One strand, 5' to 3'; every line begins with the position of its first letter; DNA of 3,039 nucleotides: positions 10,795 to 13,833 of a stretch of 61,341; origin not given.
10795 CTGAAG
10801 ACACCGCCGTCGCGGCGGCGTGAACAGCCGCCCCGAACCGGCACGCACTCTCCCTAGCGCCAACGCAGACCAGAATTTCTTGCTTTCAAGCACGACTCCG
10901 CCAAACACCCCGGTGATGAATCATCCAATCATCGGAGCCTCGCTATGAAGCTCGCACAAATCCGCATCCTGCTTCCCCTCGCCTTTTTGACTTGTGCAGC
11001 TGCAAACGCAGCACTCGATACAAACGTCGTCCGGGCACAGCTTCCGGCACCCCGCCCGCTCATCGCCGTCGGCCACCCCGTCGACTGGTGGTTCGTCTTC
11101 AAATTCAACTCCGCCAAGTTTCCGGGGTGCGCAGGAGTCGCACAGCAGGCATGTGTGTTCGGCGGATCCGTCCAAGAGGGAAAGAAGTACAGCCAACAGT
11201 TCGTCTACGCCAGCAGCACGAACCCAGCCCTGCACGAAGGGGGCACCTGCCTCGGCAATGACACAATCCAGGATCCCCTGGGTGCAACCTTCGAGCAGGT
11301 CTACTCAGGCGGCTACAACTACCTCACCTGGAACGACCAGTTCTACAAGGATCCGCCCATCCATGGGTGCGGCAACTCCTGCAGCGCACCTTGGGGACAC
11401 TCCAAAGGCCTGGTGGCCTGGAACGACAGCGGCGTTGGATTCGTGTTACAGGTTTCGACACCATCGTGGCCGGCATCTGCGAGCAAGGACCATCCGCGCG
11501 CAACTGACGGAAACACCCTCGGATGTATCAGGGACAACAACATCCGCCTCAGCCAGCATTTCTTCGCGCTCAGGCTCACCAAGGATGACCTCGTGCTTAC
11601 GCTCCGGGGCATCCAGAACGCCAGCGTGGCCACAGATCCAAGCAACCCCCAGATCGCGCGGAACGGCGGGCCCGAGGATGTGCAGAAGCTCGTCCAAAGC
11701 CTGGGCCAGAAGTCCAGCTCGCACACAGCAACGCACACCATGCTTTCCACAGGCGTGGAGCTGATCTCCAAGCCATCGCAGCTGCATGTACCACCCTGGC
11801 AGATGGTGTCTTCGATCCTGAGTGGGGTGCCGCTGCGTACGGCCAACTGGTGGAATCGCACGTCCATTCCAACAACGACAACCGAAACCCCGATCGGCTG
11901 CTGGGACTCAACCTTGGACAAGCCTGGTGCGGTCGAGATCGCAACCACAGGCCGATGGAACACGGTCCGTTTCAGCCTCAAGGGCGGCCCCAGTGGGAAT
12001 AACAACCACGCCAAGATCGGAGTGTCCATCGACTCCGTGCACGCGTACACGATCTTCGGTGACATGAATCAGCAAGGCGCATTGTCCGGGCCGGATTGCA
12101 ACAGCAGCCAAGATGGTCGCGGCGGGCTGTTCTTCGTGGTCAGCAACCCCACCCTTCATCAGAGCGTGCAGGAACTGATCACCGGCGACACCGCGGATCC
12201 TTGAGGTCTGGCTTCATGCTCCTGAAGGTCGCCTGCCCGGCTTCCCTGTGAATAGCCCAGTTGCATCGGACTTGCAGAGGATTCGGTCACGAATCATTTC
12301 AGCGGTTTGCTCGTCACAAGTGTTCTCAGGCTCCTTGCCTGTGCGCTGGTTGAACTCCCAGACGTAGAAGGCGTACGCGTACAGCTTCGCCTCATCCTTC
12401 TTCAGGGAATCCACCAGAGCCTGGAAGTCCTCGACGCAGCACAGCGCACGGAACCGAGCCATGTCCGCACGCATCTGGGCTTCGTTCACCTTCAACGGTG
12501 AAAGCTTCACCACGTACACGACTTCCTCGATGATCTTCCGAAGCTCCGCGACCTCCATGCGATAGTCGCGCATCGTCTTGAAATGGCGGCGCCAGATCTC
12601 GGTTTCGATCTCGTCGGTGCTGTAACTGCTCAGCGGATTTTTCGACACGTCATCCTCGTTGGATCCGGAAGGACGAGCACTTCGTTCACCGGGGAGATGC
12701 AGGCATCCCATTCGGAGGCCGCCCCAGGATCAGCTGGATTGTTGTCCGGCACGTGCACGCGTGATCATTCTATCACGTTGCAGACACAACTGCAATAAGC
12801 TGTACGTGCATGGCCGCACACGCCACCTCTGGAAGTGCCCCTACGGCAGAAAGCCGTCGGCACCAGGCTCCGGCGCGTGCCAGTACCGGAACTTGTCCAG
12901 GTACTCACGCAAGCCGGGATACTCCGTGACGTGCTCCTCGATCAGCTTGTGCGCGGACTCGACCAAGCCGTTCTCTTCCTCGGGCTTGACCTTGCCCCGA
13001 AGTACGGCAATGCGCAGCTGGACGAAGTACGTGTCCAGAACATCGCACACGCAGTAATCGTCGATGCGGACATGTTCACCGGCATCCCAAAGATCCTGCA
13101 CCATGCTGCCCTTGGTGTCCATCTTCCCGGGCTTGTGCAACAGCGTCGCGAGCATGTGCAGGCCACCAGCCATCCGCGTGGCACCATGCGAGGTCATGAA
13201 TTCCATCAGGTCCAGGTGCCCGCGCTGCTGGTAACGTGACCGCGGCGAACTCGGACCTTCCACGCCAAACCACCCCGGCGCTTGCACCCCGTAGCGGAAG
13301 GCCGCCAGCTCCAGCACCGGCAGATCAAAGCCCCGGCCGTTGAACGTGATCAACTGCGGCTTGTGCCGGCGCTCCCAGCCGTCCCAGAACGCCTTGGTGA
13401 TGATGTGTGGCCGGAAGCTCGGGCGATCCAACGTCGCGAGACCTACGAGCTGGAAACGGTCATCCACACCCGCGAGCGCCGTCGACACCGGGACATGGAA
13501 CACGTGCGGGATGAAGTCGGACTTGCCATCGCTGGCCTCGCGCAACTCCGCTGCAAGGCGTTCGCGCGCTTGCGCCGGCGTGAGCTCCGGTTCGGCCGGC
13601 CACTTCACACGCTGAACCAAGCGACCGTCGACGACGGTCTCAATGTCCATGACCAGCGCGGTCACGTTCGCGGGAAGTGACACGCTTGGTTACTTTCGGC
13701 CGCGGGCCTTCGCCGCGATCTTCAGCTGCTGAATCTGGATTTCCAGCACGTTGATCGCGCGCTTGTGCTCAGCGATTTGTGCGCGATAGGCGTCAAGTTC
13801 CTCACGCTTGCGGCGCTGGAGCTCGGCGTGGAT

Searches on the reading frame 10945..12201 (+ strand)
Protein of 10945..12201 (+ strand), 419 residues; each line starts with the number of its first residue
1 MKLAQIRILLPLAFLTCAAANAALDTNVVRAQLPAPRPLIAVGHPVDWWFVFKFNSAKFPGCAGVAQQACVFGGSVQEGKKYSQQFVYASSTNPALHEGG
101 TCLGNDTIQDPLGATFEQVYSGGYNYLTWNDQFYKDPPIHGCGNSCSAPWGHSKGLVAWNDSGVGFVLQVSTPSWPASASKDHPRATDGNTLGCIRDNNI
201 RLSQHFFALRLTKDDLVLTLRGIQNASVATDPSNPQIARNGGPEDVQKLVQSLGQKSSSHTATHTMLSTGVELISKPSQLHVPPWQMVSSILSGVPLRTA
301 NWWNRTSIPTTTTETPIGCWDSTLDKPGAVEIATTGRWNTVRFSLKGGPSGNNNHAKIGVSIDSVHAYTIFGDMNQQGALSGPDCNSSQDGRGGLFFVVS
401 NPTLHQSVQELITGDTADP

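Call 6: search_protein_families(library=pfam, proteins=[window:10945-12201:+], max_evalue=0.001)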
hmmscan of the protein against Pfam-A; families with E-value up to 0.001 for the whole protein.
window:10945-12201:+ (419 aa): 1 family
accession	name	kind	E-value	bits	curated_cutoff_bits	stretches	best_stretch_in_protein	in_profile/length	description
PF03265.21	DNase_II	-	1.7e-18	67.3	23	1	43-412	7-320/326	Deoxyribonuclease II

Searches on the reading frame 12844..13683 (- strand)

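Call 5: search_protein_families(library=pfam, proteins=[window:12844-13683:-], max_evalue=0.01)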
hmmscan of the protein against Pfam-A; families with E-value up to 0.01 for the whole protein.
window:12844-13683:- (280 aa): 2 families
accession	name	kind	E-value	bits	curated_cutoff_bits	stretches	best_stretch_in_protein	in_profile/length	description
PF10108.15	DNA_pol_B_exo2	-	7.3e-52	176.6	24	1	55-264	1-212/213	Predicted 3'-5' exonuclease related to the exonuclease domain of PolB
PF13482.12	RNase_H_2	-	2.7e-06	27.9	22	1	105-200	55-132/165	RNase_H superfamily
